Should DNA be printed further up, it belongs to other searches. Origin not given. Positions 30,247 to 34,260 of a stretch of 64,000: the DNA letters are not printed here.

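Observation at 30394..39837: Two giant colinear paralogs (1238 and 1093 aa) of unknown family at the heart of a sulfatase/GH35 locus: candidate novel glycan-active enzymes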

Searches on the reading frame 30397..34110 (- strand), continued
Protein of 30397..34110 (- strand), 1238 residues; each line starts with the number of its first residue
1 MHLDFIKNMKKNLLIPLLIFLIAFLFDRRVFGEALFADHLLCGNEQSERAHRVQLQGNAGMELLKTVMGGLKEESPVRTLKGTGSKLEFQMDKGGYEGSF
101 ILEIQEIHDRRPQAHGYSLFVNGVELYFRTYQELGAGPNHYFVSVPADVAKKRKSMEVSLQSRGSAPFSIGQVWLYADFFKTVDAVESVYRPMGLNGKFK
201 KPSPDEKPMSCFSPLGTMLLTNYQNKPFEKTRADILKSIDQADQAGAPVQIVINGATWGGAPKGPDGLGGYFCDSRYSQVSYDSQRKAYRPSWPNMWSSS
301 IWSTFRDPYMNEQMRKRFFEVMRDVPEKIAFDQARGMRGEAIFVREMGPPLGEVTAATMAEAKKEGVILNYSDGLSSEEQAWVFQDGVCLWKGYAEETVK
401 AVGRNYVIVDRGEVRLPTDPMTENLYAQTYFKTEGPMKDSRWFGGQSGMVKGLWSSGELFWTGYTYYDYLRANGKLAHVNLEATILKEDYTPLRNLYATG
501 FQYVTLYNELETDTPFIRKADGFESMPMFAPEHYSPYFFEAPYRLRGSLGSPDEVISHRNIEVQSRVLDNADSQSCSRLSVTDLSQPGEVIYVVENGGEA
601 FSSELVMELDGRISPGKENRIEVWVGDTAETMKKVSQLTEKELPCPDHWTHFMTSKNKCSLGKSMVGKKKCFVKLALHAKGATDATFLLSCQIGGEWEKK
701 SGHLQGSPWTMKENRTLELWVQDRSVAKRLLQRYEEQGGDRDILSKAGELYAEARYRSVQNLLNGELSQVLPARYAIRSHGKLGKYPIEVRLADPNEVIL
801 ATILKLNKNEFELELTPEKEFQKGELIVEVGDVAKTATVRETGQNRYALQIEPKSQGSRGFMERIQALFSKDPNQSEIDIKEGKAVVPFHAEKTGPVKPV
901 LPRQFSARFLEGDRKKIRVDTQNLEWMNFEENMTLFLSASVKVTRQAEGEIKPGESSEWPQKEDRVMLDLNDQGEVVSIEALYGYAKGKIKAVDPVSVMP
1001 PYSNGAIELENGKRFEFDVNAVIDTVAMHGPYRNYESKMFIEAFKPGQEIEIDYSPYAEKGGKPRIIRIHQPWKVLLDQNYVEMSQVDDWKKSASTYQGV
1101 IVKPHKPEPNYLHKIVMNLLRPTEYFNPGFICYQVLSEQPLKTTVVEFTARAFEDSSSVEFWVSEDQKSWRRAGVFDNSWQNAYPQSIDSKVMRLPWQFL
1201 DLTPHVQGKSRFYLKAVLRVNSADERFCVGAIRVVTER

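Call 28: find_encoding_contigs(protein=P0053, flank=10000, max_places=2)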
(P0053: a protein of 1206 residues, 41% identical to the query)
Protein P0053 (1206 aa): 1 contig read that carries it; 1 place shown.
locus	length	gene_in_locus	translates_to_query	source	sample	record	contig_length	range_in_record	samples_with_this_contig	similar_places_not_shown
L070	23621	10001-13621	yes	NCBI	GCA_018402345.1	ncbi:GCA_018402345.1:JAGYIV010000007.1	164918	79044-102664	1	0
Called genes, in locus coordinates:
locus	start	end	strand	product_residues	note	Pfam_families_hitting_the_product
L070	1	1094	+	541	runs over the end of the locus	PF00884:Sulfatase, PF16347:SGSH_C (faint)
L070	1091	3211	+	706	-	PF03512:Glyco_hydro_52, PF16335:GtaA_6_Hairpin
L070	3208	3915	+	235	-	-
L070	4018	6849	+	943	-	-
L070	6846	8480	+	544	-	PF03629:SASA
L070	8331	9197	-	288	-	-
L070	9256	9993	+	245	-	PF00884:Sulfatase, PF01663:Phosphodiest (weak), PF16347:SGSH_C (faint)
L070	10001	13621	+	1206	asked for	-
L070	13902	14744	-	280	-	PF12833:HTH_18, PF00165:HTH_AraC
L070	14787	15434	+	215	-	PF06283:ThuA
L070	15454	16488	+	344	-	PF01408:GFO_IDH_MocA, PF03447:NAD_binding_3 (weak), PF22725:GFO_IDH_MocA_C3, PF02894:GFO_IDH_MocA_C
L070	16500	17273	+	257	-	PF01261:AP_endonuc_2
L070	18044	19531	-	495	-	PF00884:Sulfatase, PF01663:Phosphodiest (faint), PF16347:SGSH_C (faint)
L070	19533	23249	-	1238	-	-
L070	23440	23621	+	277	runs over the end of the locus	PF00165:HTH_AraC, PF12833:HTH_18, PF00165:HTH_AraC (weak)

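Call 35: search_protein_families(library=pfam, proteins=[L054:445-1614:+, L054:1862-3406:+, L054:3484-4386:+, L054:4395-5201:+, L054:5256-7781:+, L054:7781-8863:+, L054:8614-9822:+, L054:9860-15202:+, L054:15227-17974:+, L054:18013-19035:+], max_evalue=0.001)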
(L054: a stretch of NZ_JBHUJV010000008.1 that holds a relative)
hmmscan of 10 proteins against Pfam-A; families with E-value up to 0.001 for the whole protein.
L054:445-1614:+ (390 aa): 4 families
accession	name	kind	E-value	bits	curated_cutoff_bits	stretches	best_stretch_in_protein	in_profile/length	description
PF13377.12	Peripla_BP_3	-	9.6e-21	75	26.5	1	223-384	2-167/167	Periplasmic binding protein-like domain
PF00356.27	LacI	-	1.3e-17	63.7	27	1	51-96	1-46/46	Bacterial regulatory proteins, lacI family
PF00532.27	Peripla_BP_1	-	1.8e-16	60.9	22.2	1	126-365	15-263/281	Periplasmic binding proteins and sugar binding domain of LacI family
PF13407.12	Peripla_BP_4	-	1.3e-06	28.6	35.1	1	189-320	78-210/258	Periplasmic binding protein domain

L054:1862-3406:+ (515 aa): 3 families
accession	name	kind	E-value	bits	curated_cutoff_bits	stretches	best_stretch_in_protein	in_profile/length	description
PF01547.30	SBP_bac_1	-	1.5e-27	97.8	26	1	85-410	9-304/307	Bacterial extracellular solute-binding protein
PF13416.11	SBP_bac_8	-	3.1e-25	89.9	27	1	91-436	4-272/279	Bacterial extracellular solute-binding protein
PF13531.11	SBP_bac_11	-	0.00016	22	25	0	84-161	11-80/227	Bacterial extracellular solute-binding protein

L054:3484-4386:+ (301 aa): 1 family
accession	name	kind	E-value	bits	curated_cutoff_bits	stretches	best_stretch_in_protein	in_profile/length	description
PF00528.27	BPD_transp_1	-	1e-14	55.1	26.4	1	108-294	14-176/184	Binding-protein-dependent transport system inner membrane component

L054:4395-5201:+ (269 aa): 1 family
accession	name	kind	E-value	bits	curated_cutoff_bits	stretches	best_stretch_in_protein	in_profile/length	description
PF00528.27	BPD_transp_1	-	1.5e-12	48.1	26.4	1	90-260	11-180/184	Binding-protein-dependent transport system inner membrane component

L054:5256-7781:+ (842 aa): 4 families
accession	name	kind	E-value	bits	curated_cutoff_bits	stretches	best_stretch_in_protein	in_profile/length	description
PF08531.16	Bac_rhamnosid_N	-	2.5e-14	53.9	25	1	32-184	3-159/172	Alpha-L-rhamnosidase N-terminal domain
PF17389.8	Bac_rhamnosid6H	-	2.2e-13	50.6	24.5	1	381-647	5-243/339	Bacterial alpha-L-rhamnosidase 6 hairpin glycosidase domain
PF17390.7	Bac_rhamnosid_C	-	8.3e-08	32.4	22.1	1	734-796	1-66/78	Bacterial alpha-L-rhamnosidase C-terminal domain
PF22422.2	MGH1-like_GH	-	4.9e-07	30.1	27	1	545-610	162-227/356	Mannosylglycerate hydrolase MGH1-like glycoside hydrolase domain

L054:7781-8863:+ (361 aa): 3 families
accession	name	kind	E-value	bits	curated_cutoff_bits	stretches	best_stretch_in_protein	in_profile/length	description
PF08240.17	ADH_N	-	4.7e-28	97.9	23.5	1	28-141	1-101/104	Alcohol dehydrogenase GroES-like domain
PF00107.32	ADH_zinc_N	-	5.8e-20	72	31.8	1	182-316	1-128/129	Zinc-binding dehydrogenase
PF16912.11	Glu_dehyd_C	-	8.6e-12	45.4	34.9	1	162-355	22-210/211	Glucose dehydrogenase C-terminus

L054:8614-9822:+ (403 aa): 2 families
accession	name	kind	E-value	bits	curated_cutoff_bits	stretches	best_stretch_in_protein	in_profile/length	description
PF02826.25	2-Hacid_dh_C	-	7.1e-59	198.6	25.1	1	193-369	1-178/178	D-isomer specific 2-hydroxyacid dehydrogenase, NAD binding domain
PF00389.36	2-Hacid_dh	-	4e-27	95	24.6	1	107-401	16-134/134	D-isomer specific 2-hydroxyacid dehydrogenase, catalytic domain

L054:9860-15202:+ (1781 aa): 1 family
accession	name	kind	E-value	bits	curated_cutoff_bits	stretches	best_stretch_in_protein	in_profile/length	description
PF21937.1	Yop-YscD_ppl_2nd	-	0.00014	21.9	27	0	1557-1584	20-47/67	YscD/CdsD-like Bon-like domain 2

L054:15227-17974:+ (916 aa): 3 families
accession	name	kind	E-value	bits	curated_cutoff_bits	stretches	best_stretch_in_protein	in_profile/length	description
PF01074.27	Glyco_hydro_38N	-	2.8e-33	115.9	25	1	7-261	1-257/270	Glycosyl hydrolases family 38 N-terminal domain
PF09261.16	Alpha-mann_mid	-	1.9e-11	44.3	31.1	1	290-378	5-92/96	Alpha mannosidase middle domain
PF07748.19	Glyco_hydro_38C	-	1.4e-06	29.2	25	1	506-731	1-200/206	Glycosyl hydrolases family 38 C-terminal domain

L054:18013-19035:+ (341 aa): 1 family
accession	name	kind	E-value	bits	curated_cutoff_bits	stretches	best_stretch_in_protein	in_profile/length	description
PF20583.3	DUF6786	-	2.9e-08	33.3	27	1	67-338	72-364/376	Family of unknown function (DUF6786)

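Call 38: predict_structure(alignment_id=A1)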
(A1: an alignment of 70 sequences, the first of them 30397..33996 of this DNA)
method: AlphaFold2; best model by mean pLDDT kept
length: 1200 residues; sequences in the alignment: 70
mean_pLDDT: 92.0   pTM: 0.90
mean pLDDT of the five models: 92.0, 91.0, 90.5, 90.0, 90.0
residues with pLDDT >= 90: 957; 70-90: 193; 50-70: 43; < 50: 7
segments of 3 or more residues with pLDDT < 50: 1149-1153
pLDDT, mean of each block of 10 residues (from residue 1): 96 97 96 96 97 93 98 95 98 96 97 91 96 97 95 93 71 90 93 95 90 92 93 95 85 82 89 94 94 93 91 85 96 89 94 96 95 95 92 85 92 92 79 94 86 93 93 88 95 93 92 95 86 72 97 94 95 96 98 97 93 88 95 97 96 95 94 97 97 95 96 96 95 96 95 96 94 93 94 79 91 70 60 71 88 87 96 97 96 96 97 91 98 97 98 96 96 97 95 89 93 97 96 97 84 94 92 81 95 98 96 92 97 95 66 66 96 98 93 96
secondary structure, 60 per line:
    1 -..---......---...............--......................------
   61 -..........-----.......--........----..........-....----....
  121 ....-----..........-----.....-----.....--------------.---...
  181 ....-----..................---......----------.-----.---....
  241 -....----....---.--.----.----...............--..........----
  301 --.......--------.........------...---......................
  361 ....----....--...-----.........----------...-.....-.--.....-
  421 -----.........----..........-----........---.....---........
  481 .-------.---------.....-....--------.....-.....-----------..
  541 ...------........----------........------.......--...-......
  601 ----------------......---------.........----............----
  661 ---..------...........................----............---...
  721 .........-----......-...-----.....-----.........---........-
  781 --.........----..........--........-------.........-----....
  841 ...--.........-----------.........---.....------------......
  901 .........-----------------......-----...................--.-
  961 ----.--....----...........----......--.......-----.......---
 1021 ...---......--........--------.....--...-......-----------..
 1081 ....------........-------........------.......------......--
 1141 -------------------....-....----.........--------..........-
elements in order (helices of 4 or more, strands of 3 or more residues): H7-12 E16-30 E33-54 E62-71 E77-83 E86-93 E98-107 H109-112 E117-124 E130-139 H145-149 E155-159 E178-184 H190-207 E211-216 E242-245 E250-253 H270-284 H287-296 E303-309 H318-326 H339-364 E369-372 E375-377 H383-386 E387-391 H406-410 E415-419 H426-434 E439-444 H445-448 H454-461 E465-469 H473-481 E499-503 H505-508 E517-521 E523-527 E539-543 E550-557 E568-575 E582-588 E595-600 E617-622 E632-640 E648-656 H673-698 H703-714 H718-729 E735-740 E742-744 E750-754 E760-768 E772-779 E783-791 E796-805 E808-815 H823-831 E837-843 E846-854 E866-874 E878-882 E895-909 E927-932 E938-956 E968-971 E976-986 E991-993 H999-1005 E1011-1017 E1027-1032 E1035-1042 H1051-1055 E1058-1060 E1062-1067 E1079-1084 E1091-1098 E1106-1113 E1120-1126 E1133-1138 E1160-1163 H1165-1168 E1173-1181 E1190-1199

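Call 41: fold_search(model_id=the predicted structure, library=pdb)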
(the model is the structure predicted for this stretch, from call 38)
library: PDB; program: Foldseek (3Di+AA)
matches with E <= 10: 1602; with E <= 0.001: 174
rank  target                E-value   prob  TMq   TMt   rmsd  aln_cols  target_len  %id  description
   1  3wno_A                2.3e-12  1.00  0.12  0.19  24.8       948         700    9  D308A mutant of Bacillus circulans T-3040 cycloisomaltooligosaccharide glucanotransferase complexed with cycloisomalto (released 2014-02-05)
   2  3wnp_A                3.8e-12  1.00  0.12  0.19  25.5       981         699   10  D308A, F268V, D469Y, A513V, and Y515S quintuple mutant of Bacillus circulans T-3040 cycloisomaltooligosaccharide gluca (released 2014-02-05)
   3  3wnk                  6.4e-12  1.00  0.11  0.16  25.9       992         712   10  Crystal Structure of Bacillus circulans T-3040 cycloisomaltooligosaccharide glucanotransferase (released 2014-02-05)
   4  3wnn_B                6.7e-12  1.00  0.10  0.14  27.9       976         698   10  D308A mutant of Bacillus circulans T-3040 cycloisomaltooligosaccharide glucanotransferase complexed with isomaltooctao (released 2014-02-05)
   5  3wnn_A                9.6e-12  1.00  0.11  0.17  24.8       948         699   10  D308A mutant of Bacillus circulans T-3040 cycloisomaltooligosaccharide glucanotransferase complexed with isomaltooctao (released 2014-02-05)
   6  3wnl_A                1.0e-11  1.00  0.11  0.17  27.1       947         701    9  D308A mutant of Bacillus circulans T-3040 cycloisomaltooligosaccharide glucanotransferase complexed with isomaltohexao (released 2014-02-05)
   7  5x7g                  3.0e-11  1.00  0.12  0.18  25.7       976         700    9  Crystal Structure of Paenibacillus sp. 598K cycloisomaltooligosaccharide glucanotransferase (released 2017-04-26)
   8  6qev_B                3.9e-10  1.00  0.16  0.15  32.9      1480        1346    9  EngBF DARPin Fusion 4b B6 (released 2019-11-06)
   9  5a57                  6.5e-10  1.00  0.15  0.16  33.3      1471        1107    9  The structure of GH101 from Streptococcus pneumoniae TIGR4 in complex with PUGT (released 2015-09-02)
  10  6a48                  1.4e-09  1.00  0.10  0.18  33.4       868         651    9  Crystal structure of reelin N-terminal region (released 2019-06-19)
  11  8a1a_A                1.4e-09  1.00  0.16  0.15  32.7      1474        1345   10  Structure of a leucinostatin derivative determined by host lattice display : L1F11V1 construct (released 2022-12-07)
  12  6qfk_A                1.9e-09  1.00  0.16  0.15  32.7      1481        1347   10  EngBF DARPin Fusion 4b G10 (released 2019-11-06)
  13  2zxq                  2.5e-09  1.00  0.16  0.16  32.0      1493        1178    9  Crystal structure of endo-alpha-N-acetylgalactosaminidase from Bifidobacterium longum (EngBF) (released 2009-06-16)
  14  5a59_A                3.7e-09  1.00  0.16  0.17  32.8      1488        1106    9  The structure of GH101 E796Q mutant from Streptococcus pneumoniae TIGR4 in complex with T-antigen (released 2015-09-02)
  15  3ecq_A                3.9e-09  1.00  0.17  0.15  32.7      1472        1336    9  Endo-alpha-N-acetylgalactosaminidase from Streptococcus pneumoniae: SeMet structure (released 2008-09-09)
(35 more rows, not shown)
